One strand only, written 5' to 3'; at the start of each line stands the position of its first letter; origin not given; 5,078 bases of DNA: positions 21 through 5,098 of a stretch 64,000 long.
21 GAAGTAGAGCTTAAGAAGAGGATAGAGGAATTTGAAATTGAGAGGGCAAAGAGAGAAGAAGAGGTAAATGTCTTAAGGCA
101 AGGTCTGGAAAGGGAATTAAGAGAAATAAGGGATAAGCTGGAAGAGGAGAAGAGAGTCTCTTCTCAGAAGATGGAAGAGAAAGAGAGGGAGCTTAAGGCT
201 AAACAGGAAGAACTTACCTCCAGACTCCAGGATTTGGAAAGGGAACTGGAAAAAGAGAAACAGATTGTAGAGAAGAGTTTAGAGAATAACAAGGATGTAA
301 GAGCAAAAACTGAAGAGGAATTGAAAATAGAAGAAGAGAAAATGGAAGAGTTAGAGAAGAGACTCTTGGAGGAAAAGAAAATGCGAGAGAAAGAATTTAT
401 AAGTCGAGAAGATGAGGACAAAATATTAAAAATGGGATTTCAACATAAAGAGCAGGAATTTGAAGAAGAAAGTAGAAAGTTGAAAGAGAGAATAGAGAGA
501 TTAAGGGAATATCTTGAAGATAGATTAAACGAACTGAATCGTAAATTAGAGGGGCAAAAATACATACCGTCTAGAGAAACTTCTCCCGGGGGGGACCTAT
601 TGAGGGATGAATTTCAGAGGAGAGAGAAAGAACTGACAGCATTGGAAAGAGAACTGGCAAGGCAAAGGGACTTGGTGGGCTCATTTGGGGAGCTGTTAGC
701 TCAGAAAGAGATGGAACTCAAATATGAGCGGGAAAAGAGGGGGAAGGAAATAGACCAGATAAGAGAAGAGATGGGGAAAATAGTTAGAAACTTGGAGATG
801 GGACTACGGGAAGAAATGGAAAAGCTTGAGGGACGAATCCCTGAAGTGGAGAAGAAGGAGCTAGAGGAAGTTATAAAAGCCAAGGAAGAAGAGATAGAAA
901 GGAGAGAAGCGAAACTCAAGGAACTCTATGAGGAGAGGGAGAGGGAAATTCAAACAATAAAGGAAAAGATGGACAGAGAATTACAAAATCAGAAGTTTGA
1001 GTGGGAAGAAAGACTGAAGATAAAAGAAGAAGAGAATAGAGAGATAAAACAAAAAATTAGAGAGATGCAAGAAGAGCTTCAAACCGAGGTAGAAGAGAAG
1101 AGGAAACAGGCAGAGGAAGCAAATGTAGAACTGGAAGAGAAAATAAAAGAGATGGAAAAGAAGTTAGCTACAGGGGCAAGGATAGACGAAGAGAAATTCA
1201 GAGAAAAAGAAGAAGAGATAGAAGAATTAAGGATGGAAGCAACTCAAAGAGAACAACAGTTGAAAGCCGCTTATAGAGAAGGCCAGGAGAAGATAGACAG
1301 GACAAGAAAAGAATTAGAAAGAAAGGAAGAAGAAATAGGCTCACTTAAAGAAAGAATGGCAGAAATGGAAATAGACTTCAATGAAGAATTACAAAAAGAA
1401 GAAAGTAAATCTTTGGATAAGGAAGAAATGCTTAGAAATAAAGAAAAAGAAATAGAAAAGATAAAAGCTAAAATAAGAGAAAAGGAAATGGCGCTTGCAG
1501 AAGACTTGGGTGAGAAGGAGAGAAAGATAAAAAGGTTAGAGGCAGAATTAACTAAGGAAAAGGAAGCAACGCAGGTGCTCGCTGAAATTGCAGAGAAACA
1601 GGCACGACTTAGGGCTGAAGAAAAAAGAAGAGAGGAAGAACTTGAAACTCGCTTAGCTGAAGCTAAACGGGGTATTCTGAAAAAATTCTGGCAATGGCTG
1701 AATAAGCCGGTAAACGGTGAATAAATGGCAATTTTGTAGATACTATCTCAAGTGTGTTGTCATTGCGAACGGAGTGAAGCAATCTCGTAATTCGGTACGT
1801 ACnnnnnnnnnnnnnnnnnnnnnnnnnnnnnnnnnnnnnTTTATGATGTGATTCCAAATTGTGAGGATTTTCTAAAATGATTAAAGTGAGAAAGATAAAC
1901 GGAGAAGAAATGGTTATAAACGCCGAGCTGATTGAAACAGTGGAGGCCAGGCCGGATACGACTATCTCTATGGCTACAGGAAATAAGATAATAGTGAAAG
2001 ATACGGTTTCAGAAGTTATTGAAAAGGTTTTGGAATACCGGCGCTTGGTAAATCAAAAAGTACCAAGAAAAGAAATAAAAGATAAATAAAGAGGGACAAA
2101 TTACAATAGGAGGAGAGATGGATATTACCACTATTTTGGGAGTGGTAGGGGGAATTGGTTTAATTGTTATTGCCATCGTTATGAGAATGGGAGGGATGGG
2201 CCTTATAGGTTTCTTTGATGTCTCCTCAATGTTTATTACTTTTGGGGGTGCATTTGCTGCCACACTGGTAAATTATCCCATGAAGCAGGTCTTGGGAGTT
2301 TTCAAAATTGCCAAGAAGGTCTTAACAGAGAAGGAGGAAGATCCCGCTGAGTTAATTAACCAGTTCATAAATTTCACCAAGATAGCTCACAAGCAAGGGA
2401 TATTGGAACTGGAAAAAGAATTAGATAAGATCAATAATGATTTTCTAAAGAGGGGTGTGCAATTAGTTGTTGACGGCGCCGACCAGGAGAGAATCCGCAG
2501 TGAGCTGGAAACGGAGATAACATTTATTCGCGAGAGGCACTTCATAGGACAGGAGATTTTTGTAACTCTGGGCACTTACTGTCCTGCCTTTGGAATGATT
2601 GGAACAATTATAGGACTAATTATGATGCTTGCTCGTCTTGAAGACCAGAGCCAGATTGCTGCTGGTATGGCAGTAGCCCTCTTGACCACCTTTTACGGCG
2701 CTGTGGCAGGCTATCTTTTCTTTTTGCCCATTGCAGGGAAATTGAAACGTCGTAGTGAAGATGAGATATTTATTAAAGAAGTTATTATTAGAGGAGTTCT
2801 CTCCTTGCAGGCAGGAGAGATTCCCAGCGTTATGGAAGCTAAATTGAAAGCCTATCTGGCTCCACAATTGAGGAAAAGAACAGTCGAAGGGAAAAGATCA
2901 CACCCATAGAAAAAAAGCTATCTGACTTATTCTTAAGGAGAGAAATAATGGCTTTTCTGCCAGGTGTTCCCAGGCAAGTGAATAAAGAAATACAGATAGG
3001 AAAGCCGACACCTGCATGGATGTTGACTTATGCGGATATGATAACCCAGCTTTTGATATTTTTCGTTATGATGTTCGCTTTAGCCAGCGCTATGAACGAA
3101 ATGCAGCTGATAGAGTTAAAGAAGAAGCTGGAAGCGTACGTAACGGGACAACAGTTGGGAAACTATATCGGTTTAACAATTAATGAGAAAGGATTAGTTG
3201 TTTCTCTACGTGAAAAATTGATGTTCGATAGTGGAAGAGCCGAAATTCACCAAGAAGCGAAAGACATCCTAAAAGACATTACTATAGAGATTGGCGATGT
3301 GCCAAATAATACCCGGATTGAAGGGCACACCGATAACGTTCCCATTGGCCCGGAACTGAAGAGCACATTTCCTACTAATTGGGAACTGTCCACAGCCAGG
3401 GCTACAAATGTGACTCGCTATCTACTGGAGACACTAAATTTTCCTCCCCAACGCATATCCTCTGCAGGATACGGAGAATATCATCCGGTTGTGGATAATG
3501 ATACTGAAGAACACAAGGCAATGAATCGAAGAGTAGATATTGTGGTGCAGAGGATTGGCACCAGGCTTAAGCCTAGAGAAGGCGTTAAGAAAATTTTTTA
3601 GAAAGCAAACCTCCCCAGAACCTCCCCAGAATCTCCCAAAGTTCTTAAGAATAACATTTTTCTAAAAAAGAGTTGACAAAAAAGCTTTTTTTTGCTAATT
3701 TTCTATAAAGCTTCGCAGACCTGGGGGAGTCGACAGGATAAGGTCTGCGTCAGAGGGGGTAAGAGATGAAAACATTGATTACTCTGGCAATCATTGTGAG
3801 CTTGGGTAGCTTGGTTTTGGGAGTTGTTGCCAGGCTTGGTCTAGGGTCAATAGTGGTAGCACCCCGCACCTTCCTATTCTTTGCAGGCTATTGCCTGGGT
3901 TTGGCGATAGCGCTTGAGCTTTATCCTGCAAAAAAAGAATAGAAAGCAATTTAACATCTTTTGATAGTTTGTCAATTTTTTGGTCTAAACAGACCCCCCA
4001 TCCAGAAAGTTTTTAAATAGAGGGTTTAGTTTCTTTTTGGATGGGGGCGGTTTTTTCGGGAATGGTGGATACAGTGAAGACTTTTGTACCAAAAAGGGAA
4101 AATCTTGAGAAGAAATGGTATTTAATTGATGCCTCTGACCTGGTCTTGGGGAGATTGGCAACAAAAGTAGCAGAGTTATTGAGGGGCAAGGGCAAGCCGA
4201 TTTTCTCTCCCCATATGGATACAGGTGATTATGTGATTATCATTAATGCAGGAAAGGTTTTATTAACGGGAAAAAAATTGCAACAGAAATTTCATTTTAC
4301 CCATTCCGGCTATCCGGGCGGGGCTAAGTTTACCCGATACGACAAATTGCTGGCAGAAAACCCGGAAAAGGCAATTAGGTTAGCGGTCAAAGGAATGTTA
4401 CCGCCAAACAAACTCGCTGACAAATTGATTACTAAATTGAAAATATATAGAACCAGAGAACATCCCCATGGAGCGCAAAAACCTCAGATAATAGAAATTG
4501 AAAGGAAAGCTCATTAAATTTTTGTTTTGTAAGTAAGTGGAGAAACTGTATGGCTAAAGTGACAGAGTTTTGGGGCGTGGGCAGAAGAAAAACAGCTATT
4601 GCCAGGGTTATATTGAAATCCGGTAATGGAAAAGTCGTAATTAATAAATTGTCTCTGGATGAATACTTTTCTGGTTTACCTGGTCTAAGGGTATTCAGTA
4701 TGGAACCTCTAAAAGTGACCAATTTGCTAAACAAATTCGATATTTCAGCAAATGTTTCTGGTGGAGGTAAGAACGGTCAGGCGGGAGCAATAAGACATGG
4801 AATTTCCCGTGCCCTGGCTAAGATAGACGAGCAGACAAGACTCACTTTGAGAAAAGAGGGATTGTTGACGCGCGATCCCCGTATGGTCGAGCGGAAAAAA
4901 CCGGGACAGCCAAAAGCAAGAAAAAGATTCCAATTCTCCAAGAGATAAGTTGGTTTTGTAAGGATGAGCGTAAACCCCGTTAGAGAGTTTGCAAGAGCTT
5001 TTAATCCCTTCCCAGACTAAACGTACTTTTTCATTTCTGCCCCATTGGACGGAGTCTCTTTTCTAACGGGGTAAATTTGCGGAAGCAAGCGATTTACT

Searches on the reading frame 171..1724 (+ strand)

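Call 28: search_protein_families(library=pfam, proteins=[window:171-1724:+], max_evalue=0.00001)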
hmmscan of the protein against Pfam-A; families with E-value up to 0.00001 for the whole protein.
window:171-1724:+ (517 aa): 0 families

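Call 84: search_protein_families(library=pfam, proteins=[window:171-1724:+], max_evalue=0.01)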
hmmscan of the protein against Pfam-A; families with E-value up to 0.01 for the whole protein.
window:171-1724:+ (517 aa): 2 families
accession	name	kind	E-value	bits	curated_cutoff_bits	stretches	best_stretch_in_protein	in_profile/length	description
PF14362.11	DUF4407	-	0.0022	17.8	31.3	1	59-203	107-227/297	Domain of unknown function (DUF4407)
PF10241.14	KxDL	-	0.0084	16.8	27.2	1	342-398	24-80/86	Uncharacterized conserved protein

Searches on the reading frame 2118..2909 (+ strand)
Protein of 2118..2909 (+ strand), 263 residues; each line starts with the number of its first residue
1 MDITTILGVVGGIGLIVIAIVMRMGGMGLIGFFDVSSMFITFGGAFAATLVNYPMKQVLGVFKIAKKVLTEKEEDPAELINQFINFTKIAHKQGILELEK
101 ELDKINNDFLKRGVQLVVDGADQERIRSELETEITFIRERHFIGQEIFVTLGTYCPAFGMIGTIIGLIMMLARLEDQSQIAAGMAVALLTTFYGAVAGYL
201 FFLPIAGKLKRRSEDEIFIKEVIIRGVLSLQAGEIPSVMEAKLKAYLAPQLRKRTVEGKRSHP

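Call 26: find_encoding_contigs(protein=window:2118-2909:+, flank=10000, max_places=2)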
Protein window:2118-2909:+ (263 aa): no gene with exactly this product is on record in the collection.

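Call 28: search_protein_families(library=pfam, proteins=[window:2118-2909:+], max_evalue=0.00001)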
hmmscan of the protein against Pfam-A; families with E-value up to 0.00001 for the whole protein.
window:2118-2909:+ (263 aa): 1 family
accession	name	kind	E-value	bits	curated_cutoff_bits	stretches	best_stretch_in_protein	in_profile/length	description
PF01618.21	MotA_ExbB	-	7.9e-30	103.7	22.9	1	103-217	3-122/127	MotA/TolQ/ExbB proton channel family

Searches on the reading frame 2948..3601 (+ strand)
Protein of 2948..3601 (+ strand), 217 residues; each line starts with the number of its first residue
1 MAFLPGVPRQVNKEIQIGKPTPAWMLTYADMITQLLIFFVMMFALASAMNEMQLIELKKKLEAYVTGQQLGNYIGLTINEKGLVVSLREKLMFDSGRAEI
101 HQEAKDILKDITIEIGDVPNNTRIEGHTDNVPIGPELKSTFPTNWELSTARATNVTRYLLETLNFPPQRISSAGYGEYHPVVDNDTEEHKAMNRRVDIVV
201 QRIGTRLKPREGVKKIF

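Call 84: search_protein_families(library=pfam, proteins=[window:2948-3601:+], max_evalue=0.01)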
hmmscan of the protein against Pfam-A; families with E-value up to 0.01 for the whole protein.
window:2948-3601:+ (217 aa): 2 families
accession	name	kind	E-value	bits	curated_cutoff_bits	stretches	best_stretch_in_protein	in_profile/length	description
PF00691.25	OmpA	-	1e-17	64.7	27.2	1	92-194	1-98/98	OmpA family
PF13677.11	MotB_plug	-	1.8e-12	47.1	24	1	19-60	13-53/58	Membrane MotB of proton-channel complex MotA/MotB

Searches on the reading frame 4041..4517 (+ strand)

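Call 84: search_protein_families(library=pfam, proteins=[window:4041-4517:+], max_evalue=0.01)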
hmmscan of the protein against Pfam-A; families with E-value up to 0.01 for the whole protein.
window:4041-4517:+ (158 aa): 1 family
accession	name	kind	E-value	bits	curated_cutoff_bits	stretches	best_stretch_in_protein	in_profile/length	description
PF00572.24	Ribosomal_L13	-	2e-44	150.9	23.8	1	24-142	1-119/119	Ribosomal protein L13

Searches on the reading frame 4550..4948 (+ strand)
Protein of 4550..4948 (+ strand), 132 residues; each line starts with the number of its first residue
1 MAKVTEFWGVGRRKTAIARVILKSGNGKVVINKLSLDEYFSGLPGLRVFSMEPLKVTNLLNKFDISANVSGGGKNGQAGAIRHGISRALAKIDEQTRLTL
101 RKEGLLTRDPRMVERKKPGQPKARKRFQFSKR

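Call 84: search_protein_families(library=pfam, proteins=[window:4550-4948:+], max_evalue=0.01)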
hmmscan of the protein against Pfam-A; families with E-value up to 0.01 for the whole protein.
window:4550-4948:+ (132 aa): 1 family
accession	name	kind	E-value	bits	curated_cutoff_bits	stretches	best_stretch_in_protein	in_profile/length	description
PF00380.25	Ribosomal_S9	-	6.7e-48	162.6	22.5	1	11-132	1-121/121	Ribosomal protein S9/S16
